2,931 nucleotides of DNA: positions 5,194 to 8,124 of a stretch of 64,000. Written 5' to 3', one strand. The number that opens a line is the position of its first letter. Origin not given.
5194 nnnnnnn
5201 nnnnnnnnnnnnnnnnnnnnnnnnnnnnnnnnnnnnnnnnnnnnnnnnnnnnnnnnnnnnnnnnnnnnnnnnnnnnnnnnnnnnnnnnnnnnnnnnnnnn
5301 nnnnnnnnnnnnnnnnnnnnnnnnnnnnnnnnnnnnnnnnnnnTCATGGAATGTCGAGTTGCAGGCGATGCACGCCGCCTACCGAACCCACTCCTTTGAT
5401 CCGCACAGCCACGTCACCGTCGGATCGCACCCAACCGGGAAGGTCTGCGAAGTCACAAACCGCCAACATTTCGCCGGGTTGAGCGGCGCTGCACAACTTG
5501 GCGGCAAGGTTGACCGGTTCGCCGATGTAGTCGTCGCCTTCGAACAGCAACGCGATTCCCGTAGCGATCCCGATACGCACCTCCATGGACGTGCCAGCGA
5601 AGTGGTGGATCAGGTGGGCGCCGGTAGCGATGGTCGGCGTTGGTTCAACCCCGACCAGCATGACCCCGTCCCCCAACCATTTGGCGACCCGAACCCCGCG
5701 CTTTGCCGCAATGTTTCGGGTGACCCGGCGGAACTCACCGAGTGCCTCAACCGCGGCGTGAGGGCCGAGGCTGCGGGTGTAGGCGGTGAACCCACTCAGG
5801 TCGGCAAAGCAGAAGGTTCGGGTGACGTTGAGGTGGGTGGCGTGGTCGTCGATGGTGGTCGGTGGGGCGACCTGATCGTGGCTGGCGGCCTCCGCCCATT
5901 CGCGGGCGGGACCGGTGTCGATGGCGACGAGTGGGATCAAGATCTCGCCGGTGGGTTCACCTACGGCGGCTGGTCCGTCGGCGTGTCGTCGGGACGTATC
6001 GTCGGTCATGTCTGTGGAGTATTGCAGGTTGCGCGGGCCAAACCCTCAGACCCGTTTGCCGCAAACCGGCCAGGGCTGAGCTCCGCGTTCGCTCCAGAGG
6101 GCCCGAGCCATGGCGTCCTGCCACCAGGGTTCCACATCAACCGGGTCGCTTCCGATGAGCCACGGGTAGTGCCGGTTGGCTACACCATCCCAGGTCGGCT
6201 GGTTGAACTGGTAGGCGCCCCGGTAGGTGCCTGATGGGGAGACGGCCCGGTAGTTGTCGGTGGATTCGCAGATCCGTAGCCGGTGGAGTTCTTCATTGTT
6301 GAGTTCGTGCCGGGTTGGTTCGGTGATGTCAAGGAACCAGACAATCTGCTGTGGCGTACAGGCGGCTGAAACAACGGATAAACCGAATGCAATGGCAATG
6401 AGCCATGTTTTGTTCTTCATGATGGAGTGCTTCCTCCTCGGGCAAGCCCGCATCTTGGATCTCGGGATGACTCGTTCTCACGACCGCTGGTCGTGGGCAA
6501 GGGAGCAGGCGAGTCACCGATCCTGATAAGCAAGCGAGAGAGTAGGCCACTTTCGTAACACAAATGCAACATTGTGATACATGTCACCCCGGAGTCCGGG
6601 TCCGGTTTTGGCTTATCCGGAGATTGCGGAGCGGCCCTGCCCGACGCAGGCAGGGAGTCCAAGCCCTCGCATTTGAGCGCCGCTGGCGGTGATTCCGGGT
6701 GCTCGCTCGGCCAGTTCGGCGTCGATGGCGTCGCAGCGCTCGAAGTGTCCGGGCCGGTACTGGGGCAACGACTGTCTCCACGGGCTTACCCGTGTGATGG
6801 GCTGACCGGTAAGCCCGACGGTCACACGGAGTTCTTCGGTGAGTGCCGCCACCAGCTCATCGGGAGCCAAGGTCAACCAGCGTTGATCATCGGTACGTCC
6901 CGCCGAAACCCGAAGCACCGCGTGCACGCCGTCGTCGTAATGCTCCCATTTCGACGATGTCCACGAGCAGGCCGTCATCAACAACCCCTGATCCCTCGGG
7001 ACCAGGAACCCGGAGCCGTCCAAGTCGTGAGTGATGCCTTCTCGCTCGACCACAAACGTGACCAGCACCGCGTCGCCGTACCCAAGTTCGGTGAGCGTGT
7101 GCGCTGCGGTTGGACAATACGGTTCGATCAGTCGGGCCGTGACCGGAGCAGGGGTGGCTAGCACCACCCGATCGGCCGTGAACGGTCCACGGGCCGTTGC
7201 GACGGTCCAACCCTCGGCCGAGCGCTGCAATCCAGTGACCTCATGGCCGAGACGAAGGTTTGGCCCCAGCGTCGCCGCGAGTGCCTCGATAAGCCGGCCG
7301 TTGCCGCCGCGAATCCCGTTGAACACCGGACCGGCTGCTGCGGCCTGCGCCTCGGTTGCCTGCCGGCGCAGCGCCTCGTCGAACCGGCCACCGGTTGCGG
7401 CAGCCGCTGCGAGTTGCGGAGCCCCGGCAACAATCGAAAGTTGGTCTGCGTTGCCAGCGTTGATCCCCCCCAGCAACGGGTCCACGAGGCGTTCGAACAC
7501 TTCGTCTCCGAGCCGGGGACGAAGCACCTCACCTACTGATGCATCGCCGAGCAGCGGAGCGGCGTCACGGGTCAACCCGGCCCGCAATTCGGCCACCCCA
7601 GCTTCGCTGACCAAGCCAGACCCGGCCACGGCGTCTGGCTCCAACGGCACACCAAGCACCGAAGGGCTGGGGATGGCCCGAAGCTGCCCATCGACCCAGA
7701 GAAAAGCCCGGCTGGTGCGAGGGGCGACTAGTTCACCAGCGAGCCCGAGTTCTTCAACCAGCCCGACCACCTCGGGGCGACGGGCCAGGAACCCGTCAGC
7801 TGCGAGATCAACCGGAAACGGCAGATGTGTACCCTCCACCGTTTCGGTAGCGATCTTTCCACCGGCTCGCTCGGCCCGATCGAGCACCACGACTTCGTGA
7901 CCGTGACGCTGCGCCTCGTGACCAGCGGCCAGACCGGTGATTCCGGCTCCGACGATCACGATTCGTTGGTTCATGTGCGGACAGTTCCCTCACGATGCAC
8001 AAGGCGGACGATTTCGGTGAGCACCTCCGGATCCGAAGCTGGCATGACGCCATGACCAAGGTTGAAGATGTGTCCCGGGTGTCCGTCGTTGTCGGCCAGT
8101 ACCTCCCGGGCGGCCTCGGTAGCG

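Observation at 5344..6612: CRP-like operator in front of an rpf-like / adenylate cyclase / Lnt-like gene string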

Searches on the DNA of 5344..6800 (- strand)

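Call 3: search_rna_families(source=window, start=5900, end=6800, threshold=evalue, max_evalue=10, show_alignments=3)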
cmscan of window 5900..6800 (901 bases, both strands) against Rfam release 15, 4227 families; matches with E-value up to 10: 4.
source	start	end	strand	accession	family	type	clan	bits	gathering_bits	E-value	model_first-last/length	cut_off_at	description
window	6476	6541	+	RF03219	mir-602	Gene; miRNA;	-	22.6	90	0.2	1-85/85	no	mir-602 microRNA precursor family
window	6668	6747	-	RF01057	SAH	Cis-reg; riboswitch;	-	14.6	37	6.3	1-78/78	no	SAH (S-adenosyl-L-homocysteine) riboswitch aptamer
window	6705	6729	-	RF01130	sR46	Gene; snRNA; snoRNA; CD-box;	-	12.1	50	5.8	1-56/56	no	Small nucleolar RNA sR46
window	6635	6659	+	RF02886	npcTB_6715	Gene; sRNA;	-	10.8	72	4.6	1-212/212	no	Mycobacterium sRNA 6715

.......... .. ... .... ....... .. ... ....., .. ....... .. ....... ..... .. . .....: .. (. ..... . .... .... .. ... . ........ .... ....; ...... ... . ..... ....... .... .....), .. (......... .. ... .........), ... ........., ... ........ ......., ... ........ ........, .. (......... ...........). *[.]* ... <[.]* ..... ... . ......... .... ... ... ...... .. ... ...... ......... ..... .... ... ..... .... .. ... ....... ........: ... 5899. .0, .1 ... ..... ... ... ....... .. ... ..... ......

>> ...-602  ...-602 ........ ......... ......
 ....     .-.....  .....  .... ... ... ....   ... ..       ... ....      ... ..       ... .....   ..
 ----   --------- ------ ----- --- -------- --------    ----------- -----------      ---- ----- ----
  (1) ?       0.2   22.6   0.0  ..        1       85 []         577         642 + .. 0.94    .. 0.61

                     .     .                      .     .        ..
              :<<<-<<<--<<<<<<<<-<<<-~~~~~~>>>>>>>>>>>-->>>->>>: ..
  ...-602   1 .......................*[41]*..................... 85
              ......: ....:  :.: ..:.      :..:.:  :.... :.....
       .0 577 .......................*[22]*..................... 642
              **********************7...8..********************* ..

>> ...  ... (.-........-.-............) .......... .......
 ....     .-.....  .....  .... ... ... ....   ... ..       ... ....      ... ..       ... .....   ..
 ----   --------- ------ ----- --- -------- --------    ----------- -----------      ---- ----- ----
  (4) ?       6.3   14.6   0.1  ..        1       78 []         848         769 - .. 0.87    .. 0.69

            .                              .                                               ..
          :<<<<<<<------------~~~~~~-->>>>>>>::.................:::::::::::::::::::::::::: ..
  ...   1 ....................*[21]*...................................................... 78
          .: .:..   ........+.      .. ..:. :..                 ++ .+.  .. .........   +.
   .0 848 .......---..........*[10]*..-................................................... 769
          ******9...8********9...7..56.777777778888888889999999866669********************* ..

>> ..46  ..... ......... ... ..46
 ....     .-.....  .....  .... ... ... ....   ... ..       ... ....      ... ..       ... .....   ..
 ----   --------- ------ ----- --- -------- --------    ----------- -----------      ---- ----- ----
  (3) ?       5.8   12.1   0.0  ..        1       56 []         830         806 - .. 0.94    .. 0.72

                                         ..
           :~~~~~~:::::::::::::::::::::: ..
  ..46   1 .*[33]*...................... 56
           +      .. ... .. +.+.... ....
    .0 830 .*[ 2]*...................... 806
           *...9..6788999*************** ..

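Call 72: search_rna_families(sources=[L011, L012, L013, L015, L017, L018, L043, L076, L123, L163, L190, L019, L023], threshold=gathering)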
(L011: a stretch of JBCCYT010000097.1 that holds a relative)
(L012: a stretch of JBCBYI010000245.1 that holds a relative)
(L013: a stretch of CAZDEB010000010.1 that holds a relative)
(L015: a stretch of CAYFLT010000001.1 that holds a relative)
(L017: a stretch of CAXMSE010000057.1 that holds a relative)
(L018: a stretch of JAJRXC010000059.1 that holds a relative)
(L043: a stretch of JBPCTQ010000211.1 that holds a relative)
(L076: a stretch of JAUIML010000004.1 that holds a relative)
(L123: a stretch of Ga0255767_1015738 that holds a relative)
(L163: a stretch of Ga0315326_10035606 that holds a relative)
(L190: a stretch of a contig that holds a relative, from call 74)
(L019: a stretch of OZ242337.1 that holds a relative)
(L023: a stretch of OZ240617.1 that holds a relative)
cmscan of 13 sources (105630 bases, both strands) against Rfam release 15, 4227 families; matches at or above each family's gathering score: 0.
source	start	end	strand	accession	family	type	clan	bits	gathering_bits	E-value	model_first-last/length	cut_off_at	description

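Call 73: build_rna_model(alignment_id=A2, structure=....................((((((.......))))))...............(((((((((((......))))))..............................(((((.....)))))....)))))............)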
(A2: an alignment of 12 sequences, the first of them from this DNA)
Model R1 built from alignment A2 (12 sequences, 143 columns); structure: as given.
model positions 130; base pairs 22; branch points 2; effective number of sequences 3.24; information 0.59 bits per position. Calibrated on 0.2 Mb of random sequence (short: E-values are rough).
structure used (alignment columns):
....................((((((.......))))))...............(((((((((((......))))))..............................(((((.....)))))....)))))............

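Call 74: search_with_rna_model(model_id=R1, sources=[window, L011, L012, L013, L014, L015, L016, L017, L018, L019, L020, L021, L022, L023, L024, L025, L026, L027, L028, L029, L030, L031, L032, L033, L034, L035, L036, L037, L038, L039, L040, L041, L042, L043, L044, L045, L046, L047, L048, L049, L050, L051, L052, L053, L054, L055, L056, L057, L058, L059, L060, L061, L062, L063, L064, L065, L066, L067, L068, L069, L070, L071, L072, L073, L074, L075, L076, L077, L078, L079, L080, L081, L082, L083, L084, L085, L086, L087, L088, L089, L090, L123, L163, L190, L211, L212, L213, L214], max_evalue=1)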
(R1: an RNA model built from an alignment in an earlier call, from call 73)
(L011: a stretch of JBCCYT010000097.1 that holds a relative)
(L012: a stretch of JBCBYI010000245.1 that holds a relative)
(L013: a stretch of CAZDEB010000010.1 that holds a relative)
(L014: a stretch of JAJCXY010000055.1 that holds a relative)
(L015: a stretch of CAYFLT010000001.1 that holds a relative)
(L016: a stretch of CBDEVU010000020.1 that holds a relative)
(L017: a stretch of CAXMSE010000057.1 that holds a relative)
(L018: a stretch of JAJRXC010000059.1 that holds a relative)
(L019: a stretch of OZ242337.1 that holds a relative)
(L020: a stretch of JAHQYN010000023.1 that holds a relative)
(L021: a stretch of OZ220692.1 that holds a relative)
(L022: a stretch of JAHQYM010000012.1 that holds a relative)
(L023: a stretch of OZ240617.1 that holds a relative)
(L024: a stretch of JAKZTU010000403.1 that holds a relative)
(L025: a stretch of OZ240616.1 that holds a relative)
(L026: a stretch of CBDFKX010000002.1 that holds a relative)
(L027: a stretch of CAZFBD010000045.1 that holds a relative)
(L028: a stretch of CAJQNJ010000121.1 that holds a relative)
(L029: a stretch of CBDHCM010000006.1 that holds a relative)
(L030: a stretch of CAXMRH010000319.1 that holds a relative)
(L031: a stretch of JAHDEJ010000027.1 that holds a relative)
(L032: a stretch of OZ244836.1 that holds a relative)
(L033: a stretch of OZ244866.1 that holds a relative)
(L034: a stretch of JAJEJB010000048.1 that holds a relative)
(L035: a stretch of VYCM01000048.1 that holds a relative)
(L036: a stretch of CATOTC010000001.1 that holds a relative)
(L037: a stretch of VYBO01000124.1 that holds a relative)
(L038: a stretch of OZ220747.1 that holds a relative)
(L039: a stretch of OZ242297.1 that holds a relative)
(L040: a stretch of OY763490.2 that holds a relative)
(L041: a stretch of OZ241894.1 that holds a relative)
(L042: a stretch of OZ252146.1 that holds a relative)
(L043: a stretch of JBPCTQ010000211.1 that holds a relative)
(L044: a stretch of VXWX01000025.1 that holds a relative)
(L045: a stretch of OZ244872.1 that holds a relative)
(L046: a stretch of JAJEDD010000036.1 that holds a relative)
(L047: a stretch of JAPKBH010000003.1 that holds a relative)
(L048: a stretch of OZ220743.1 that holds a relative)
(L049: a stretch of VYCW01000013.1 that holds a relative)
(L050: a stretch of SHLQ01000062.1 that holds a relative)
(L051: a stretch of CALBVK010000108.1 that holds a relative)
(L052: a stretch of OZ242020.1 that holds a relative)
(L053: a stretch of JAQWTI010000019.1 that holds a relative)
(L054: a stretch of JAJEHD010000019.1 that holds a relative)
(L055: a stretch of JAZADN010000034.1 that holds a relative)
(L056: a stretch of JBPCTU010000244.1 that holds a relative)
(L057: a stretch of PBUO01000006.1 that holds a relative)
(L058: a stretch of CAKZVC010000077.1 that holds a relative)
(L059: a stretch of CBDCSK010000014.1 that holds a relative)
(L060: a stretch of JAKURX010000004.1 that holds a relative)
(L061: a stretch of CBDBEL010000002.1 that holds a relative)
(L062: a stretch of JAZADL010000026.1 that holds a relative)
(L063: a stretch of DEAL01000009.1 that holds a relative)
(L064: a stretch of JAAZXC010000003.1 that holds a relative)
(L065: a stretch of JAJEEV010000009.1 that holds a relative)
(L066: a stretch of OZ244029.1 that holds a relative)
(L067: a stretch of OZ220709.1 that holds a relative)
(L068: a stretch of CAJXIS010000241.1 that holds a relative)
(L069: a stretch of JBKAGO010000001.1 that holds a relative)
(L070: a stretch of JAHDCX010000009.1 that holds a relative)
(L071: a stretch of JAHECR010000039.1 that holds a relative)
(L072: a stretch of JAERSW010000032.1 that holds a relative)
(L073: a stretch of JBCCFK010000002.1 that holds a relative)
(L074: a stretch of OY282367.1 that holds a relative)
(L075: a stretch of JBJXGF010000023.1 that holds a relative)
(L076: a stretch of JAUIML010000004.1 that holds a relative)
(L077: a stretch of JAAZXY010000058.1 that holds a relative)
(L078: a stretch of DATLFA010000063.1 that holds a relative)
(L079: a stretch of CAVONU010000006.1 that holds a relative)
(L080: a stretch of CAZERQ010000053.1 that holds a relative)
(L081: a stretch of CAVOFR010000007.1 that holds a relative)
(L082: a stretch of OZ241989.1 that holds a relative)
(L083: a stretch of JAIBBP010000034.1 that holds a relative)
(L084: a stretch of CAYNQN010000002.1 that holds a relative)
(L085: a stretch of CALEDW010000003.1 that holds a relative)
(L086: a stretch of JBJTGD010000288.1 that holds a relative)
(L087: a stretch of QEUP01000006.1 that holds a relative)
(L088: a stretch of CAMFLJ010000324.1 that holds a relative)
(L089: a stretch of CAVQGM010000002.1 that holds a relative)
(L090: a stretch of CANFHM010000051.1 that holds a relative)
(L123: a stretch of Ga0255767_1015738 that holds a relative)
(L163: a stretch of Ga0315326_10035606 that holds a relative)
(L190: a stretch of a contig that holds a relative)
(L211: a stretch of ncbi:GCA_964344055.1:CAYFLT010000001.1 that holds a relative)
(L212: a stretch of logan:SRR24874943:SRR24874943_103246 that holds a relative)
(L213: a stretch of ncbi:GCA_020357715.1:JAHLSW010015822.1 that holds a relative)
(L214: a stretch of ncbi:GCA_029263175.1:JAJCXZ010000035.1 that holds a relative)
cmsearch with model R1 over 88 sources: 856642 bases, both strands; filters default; matches with E-value up to 1: 16.
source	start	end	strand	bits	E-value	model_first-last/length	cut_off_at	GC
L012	228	358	+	134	7e-31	1-130/130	no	0.69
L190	2879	3008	+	133.9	7.2e-31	1-130/130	no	0.65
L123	3727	3855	+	132.7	1.4e-30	1-130/130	no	0.68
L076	4372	4499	+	127.2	3.5e-29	1-130/130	no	0.67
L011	4492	4622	+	127.2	3.6e-29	1-130/130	no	0.7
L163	1493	1621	-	119.7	2.8e-27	1-130/130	no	0.68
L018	4451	4579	+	109.8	8.2e-25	1-130/130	no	0.69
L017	4446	4572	+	108.6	1.7e-24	1-130/130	no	0.61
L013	4449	4575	+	106.6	5.3e-24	1-130/130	no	0.62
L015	4440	4567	+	102.5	5.8e-23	1-130/130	no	0.64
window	6419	6545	-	98.7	5.2e-22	1-130/130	no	0.59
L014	1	76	+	65.5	1.2e-13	53-130/130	5'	0.66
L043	4323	4448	+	50.8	5.9e-10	1-130/130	no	0.67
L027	7672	7750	-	15.8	0.38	1-130/130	no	0.68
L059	6762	6882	+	15.8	0.38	1-130/130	no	0.71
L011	2476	2548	+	14.8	0.68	1-130/130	no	0.73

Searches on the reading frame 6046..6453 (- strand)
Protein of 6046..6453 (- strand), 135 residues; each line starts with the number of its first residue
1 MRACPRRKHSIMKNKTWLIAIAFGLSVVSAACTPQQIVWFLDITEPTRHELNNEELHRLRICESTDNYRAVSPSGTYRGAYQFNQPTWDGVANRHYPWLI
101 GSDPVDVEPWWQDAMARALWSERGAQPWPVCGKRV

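Call 4: search_protein_families(library=pfam, proteins=[window:6046-6453:-], max_evalue=0.01)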
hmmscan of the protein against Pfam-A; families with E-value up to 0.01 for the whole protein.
window:6046-6453:- (135 aa): 1 family
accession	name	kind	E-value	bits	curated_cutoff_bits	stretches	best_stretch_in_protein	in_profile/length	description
PF06737.19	Transglycosylas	-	2.3e-10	41.4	27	1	53-131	4-77/77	Transglycosylase-like domain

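Call 46: search_protein_families(library=ncbifam, proteins=[window:6046-6420:-], max_evalue=0.001)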
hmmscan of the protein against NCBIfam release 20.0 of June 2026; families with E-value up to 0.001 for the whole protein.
window:6046-6420:- (124 aa): 1 family
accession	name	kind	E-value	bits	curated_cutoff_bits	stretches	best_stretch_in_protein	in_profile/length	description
NF046107.1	ResusProRpfC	equivalog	2.3e-05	24.5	200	1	46-122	38-106/136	resuscitation-promoting factor RpfC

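Call 70: search_solved_structures(query=window:6046-6420:-, max_evalue=0.01, show_alignments=2)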
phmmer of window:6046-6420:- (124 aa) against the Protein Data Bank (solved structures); distinct sequences matched with E-value up to 0.01: 2.
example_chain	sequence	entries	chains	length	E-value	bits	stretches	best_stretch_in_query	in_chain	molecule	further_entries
2n5z_A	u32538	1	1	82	0.0062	20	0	50-122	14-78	Resuscitation-promoting factor RpfC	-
4ow1_A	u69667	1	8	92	0.0081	19.6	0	49-122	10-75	Resuscitation-promoting factor RpfC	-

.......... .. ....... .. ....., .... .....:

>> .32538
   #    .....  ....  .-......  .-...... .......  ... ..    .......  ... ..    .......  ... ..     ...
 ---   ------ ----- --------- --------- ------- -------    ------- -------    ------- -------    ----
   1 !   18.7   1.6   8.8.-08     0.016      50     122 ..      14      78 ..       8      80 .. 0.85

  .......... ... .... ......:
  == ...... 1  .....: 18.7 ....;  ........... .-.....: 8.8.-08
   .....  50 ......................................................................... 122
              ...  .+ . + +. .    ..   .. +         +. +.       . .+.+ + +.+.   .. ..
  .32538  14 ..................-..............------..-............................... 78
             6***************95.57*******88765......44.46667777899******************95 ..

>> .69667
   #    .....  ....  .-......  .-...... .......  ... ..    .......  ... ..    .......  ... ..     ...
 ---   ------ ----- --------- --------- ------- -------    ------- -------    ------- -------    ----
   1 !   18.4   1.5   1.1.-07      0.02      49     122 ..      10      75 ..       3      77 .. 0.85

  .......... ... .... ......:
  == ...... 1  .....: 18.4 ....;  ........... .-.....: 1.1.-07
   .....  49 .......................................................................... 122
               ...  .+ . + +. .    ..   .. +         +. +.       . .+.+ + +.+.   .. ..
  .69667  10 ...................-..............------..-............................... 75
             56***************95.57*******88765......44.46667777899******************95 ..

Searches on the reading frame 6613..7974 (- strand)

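Call 4: search_protein_families(library=pfam, proteins=[window:6613-7974:-], max_evalue=0.01)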
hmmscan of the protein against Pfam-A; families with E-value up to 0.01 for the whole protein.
window:6613-7974:- (453 aa): 12 families
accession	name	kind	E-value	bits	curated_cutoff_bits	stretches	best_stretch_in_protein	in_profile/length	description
PF01593.30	Amino_oxidase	-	2.8e-40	139.4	19.8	1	12-434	1-419/443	Flavin containing amine oxidoreductase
PF13450.12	NAD_binding_8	-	7.6e-14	52.2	21.9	1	7-75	1-67/68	NAD(P)-binding Rossmann-like domain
PF01266.30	DAO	-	5.9e-11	42.9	27.9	2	4-39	1-37/353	FAD dependent oxidoreductase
PF13738.12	Pyr_redox_3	-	2e-06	27.7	30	1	6-35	1-31/305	Pyridine nucleotide-disulphide oxidoreductase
PF03486.20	HI0933_like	-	4.6e-06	26.7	50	1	4-42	2-40/244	HI0933-like protein Rossmann domain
PF07992.20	Pyr_redox_2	-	2.2e-05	24.4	26.1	1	3-38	143-178/291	Pyridine nucleotide-disulphide oxidoreductase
PF00890.30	FAD_binding_2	-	3.3e-05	23.7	20.4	1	5-42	2-39/414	FAD binding domain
PF12831.13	FAD_oxidored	-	3.5e-05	23.7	27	1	5-46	2-43/416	FAD dependent oxidoreductase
PF00070.33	Pyr_redox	-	0.00029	21.7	22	1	4-38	1-35/82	Pyridine nucleotide-disulphide oxidoreductase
PF13454.12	NAD_binding_9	-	0.00047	20.6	21.8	0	242-274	119-152/155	FAD-NAD(P)-binding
PF01494.25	FAD_binding_3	-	0.0021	17.8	22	1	5-36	4-35/349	FAD binding domain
PF02558.23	ApbA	-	0.0092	16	22.2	0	5-41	1-43/150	Ketopantoate reductase PanE/ApbA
